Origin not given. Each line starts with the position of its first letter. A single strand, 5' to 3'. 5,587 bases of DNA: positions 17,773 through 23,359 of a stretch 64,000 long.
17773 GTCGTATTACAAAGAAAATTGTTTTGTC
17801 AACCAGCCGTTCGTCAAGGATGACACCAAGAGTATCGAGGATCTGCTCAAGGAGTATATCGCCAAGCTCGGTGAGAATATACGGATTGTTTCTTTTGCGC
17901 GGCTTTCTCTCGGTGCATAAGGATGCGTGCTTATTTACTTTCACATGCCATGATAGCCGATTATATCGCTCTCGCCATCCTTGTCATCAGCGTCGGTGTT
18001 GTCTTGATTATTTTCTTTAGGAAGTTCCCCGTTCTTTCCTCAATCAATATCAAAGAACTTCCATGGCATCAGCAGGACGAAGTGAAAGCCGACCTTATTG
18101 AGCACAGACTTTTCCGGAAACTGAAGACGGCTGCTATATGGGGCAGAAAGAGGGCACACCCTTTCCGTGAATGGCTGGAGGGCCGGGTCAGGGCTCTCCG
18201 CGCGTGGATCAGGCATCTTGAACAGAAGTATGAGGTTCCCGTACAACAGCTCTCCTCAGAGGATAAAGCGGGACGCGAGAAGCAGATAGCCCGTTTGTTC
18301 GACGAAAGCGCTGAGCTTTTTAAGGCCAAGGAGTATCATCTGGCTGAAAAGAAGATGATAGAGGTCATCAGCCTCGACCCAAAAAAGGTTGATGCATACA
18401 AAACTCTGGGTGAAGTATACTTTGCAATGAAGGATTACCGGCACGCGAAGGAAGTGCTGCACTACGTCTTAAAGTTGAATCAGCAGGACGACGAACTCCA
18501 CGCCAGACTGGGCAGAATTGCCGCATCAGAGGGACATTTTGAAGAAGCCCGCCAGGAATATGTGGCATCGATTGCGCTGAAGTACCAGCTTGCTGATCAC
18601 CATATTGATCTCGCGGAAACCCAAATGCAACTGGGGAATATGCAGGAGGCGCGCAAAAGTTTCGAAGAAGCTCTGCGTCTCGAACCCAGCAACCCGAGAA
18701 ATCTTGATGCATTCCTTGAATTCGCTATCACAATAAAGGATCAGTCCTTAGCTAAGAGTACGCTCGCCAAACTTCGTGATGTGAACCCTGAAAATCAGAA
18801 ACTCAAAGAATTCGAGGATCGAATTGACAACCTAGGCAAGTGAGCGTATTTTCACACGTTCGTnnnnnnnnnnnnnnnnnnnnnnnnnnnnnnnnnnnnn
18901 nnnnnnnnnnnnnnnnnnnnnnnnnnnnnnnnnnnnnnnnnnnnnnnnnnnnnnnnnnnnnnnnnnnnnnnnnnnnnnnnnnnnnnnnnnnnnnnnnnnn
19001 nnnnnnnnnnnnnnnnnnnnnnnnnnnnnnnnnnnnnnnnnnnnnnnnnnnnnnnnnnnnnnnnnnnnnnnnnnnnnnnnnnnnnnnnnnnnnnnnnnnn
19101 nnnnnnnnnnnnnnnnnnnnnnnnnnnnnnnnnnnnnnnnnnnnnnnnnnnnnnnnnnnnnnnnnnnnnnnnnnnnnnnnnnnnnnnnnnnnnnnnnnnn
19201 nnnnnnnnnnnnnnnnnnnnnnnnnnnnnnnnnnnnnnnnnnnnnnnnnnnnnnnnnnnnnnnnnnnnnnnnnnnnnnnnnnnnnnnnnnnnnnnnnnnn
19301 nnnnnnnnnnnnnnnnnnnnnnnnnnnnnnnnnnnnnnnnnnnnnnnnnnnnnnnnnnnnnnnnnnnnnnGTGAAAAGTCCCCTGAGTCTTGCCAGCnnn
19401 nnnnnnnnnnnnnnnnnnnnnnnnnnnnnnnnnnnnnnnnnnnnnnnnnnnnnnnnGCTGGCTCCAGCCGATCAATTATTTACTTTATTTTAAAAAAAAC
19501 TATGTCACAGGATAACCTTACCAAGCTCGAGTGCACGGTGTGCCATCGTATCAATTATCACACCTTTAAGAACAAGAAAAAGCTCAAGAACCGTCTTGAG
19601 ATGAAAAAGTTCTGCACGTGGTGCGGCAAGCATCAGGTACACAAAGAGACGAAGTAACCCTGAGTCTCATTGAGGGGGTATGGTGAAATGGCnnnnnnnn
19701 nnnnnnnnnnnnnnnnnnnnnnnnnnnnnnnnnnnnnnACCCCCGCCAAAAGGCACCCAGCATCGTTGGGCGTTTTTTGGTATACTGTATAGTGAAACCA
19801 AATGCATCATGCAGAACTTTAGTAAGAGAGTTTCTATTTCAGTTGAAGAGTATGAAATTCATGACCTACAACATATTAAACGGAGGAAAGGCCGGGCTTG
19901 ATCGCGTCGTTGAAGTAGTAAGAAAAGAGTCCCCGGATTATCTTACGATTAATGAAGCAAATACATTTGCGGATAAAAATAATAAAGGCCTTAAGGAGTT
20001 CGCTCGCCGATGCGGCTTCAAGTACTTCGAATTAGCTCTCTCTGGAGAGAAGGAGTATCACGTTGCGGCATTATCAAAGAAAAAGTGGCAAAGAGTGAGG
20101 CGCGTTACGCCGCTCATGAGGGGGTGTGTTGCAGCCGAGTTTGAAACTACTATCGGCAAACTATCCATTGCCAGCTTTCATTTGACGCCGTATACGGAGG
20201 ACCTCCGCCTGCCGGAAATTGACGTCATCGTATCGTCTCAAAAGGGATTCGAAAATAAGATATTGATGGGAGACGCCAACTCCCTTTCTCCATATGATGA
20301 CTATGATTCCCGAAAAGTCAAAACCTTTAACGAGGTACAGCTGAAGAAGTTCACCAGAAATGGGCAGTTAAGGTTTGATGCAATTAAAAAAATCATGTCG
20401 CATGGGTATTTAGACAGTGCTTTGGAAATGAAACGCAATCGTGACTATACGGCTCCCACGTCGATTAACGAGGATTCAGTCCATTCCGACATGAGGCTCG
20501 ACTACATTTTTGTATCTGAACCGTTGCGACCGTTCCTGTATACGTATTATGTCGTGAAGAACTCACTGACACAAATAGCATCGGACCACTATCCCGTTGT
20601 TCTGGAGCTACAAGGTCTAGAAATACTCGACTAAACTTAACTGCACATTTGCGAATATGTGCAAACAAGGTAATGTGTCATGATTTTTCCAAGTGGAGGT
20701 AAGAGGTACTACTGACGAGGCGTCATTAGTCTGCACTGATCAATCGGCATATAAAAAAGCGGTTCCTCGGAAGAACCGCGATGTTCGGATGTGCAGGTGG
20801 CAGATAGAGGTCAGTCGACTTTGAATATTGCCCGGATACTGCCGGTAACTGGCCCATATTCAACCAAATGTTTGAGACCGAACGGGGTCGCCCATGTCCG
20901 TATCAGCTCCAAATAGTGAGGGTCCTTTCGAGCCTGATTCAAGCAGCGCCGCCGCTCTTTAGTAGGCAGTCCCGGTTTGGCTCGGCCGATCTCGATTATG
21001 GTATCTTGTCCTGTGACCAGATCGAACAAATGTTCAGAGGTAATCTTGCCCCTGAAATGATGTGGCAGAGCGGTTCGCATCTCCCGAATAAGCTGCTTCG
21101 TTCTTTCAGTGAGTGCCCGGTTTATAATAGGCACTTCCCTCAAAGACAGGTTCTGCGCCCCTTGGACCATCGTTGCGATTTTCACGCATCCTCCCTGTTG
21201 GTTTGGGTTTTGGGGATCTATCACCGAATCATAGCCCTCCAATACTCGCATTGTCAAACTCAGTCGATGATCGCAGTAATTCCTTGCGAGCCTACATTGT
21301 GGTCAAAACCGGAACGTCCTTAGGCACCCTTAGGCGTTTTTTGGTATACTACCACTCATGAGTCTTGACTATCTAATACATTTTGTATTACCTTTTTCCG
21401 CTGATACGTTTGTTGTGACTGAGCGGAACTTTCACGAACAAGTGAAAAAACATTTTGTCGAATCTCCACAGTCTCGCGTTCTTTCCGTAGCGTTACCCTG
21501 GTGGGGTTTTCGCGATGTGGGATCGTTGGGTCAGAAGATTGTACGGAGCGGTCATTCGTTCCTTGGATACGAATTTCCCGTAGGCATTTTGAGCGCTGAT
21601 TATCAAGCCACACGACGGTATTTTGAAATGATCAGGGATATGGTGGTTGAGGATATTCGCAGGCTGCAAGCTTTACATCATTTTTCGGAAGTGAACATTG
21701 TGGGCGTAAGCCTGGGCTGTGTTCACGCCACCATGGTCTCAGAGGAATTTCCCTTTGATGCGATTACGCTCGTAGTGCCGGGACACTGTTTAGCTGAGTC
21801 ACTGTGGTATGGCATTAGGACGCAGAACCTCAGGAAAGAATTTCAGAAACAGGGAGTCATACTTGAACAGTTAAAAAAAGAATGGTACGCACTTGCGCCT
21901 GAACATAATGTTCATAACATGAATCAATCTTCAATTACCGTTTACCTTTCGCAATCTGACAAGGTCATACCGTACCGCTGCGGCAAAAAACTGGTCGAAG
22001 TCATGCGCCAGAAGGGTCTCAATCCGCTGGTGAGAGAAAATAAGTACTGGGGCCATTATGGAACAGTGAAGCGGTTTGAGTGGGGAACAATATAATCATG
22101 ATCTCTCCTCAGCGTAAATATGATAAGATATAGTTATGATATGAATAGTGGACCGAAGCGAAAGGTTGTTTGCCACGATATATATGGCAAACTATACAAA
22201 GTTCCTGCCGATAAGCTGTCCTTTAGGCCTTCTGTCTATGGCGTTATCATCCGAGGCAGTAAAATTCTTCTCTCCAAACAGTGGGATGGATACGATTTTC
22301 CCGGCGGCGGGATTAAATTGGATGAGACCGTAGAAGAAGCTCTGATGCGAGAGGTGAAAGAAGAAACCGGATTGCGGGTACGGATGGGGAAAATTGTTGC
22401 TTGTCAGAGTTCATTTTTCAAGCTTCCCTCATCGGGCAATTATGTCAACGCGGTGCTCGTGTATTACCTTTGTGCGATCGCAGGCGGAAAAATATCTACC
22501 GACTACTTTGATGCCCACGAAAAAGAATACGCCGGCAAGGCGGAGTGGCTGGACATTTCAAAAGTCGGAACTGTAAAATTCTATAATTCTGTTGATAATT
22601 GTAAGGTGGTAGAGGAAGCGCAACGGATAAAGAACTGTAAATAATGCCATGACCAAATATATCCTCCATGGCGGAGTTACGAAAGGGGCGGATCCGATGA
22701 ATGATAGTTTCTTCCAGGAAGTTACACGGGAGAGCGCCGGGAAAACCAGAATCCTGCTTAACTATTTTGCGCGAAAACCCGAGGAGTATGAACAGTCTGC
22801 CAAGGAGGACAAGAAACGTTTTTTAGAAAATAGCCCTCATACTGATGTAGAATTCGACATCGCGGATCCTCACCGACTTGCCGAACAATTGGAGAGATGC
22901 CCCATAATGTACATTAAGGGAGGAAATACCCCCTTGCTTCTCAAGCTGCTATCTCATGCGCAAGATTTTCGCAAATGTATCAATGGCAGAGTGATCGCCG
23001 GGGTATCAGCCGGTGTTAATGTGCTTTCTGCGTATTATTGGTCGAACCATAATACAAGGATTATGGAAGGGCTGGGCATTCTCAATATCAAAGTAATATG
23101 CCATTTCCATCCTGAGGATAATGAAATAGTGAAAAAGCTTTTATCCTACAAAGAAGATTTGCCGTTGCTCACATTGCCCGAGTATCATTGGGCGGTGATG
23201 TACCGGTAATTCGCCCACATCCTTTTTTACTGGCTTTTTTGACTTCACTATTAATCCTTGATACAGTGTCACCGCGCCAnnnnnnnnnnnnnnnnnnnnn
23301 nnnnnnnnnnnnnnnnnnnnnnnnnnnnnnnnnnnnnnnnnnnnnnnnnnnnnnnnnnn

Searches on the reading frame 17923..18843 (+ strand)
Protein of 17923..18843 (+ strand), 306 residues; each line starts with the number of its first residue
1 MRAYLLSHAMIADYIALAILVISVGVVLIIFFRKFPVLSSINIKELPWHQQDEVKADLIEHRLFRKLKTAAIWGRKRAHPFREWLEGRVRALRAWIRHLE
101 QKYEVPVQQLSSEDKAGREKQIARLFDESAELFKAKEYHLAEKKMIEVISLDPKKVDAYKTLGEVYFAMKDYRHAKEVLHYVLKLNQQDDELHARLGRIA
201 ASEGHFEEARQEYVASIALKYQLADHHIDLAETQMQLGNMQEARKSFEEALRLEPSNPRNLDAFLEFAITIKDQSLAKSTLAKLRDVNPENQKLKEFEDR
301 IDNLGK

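Call 59: search_protein_families(library=pfam, proteins=[window:17923-18843:+], max_evalue=0.001)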
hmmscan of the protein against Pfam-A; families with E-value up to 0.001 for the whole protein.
window:17923-18843:+ (306 aa): 16 families
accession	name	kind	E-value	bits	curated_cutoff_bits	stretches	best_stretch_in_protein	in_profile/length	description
PF07719.23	TPR_2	-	7.4e-18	63.6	27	1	227-257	4-34/34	Tetratricopeptide repeat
PF14559.12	TPR_19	-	4.5e-15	56.2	25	3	132-194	1-63/68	Tetratricopeptide repeat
PF00515.34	TPR_1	-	1.3e-12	47.4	27.8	1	227-257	4-34/34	Tetratricopeptide repeat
PF13414.12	TPR_11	-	1e-11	44.7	26.8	0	197-238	1-42/42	TPR repeat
PF13181.12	TPR_8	-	1.3e-11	44.1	25.7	1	230-257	7-34/34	Tetratricopeptide repeat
PF23914.1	TPR_CcmH_CycH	-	4.5e-10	40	42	1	230-293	56-122/158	Cytochrome c-type biogenesis protein H TPR domain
PF13432.12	TPR_16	-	3.7e-09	37.3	32.7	1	196-258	3-65/65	Tetratricopeptide repeat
PF13431.12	TPR_17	-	6.5e-08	32.7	24.4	0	147-172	4-29/34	Tetratricopeptide repeat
PF13424.12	TPR_12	-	2.3e-07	31.4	30.1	1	192-253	12-74/77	Tetratricopeptide repeat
PF13371.12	TPR_9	-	2.5e-07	31.1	35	0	196-258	1-63/73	Tetratricopeptide repeat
PF13428.12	TPR_14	-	3.9e-07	30.5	23.5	0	228-259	5-36/44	Tetratricopeptide repeat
PF13176.12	TPR_7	-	0.00011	22.5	27.9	0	230-257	5-34/36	Tetratricopeptide repeat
PF13174.12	TPR_6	-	0.00023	22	26.3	0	230-255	6-31/33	Tetratricopeptide repeat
PF25063.1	ARM_TT21_C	-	0.0003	21.1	35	0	159-216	98-155/209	Tetratricopeptide repeat protein 21 C-terminal ARM domain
PF12895.13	ANAPC3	-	0.00036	21.2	27.2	0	141-211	12-77/82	Anaphase-promoting complex, cyclosome, subunit 3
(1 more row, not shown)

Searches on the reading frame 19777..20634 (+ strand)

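Call 59: search_protein_families(library=pfam, proteins=[window:19777-20634:+], max_evalue=0.001)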
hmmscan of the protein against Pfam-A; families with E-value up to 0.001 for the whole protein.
window:19777-20634:+ (285 aa): 1 family
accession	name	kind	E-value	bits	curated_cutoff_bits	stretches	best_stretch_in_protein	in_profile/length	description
PF03372.29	Exo_endo_phos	-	7.9e-09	36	24.5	1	29-271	1-225/225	Endonuclease/Exonuclease/phosphatase family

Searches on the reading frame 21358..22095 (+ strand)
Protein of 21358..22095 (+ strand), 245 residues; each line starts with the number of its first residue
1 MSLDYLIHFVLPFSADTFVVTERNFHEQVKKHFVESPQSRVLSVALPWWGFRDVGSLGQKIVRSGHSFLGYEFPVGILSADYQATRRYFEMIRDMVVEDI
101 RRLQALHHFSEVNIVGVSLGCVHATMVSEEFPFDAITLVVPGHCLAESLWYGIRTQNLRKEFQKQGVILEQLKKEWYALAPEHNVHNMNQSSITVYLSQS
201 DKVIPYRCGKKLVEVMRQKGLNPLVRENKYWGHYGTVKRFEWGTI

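Call 59: search_protein_families(library=pfam, proteins=[window:21358-22095:+], max_evalue=0.001)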
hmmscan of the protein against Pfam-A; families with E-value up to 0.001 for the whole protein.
window:21358-22095:+ (245 aa): 1 family
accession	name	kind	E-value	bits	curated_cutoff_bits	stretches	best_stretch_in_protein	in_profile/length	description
PF05728.18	UPF0227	-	7.3e-05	23.2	21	1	107-208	56-152/187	Uncharacterised protein family (UPF0227)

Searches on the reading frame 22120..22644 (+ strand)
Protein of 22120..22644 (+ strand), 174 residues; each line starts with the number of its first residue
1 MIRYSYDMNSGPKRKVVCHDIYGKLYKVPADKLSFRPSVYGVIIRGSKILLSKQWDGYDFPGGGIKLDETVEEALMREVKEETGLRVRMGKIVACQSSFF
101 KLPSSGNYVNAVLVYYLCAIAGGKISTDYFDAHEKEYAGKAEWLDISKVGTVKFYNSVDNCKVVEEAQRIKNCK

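Call 60: search_protein_families(library=pfam, proteins=[window:22120-22644:+], max_evalue=0.001)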
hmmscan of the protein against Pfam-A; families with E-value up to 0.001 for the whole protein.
window:22120-22644:+ (174 aa): 2 families
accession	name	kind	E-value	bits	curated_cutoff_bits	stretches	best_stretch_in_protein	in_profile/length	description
PF00293.34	NUDIX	-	1.1e-16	61.5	21.1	1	36-149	3-118/134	NUDIX domain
PF22327.2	Nudt16-like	-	9.5e-05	22.8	27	1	41-101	17-79/161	U8 snoRNA-decapping enzyme-like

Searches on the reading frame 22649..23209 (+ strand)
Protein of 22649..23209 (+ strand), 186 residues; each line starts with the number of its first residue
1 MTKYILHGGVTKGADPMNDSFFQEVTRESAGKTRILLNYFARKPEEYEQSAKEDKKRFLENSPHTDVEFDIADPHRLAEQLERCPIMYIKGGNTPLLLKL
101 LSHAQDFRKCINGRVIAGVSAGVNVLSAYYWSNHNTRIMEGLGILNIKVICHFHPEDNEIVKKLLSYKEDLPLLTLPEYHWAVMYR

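Call 60: search_protein_families(library=pfam, proteins=[window:22649-23209:+], max_evalue=0.001)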
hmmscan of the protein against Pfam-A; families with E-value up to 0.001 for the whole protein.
window:22649-23209:+ (186 aa): 1 family
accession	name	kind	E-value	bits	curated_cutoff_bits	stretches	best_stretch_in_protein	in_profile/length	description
PF03575.23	Peptidase_S51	-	1.4e-09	38.4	23.9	1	72-180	71-194/206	Peptidase family S51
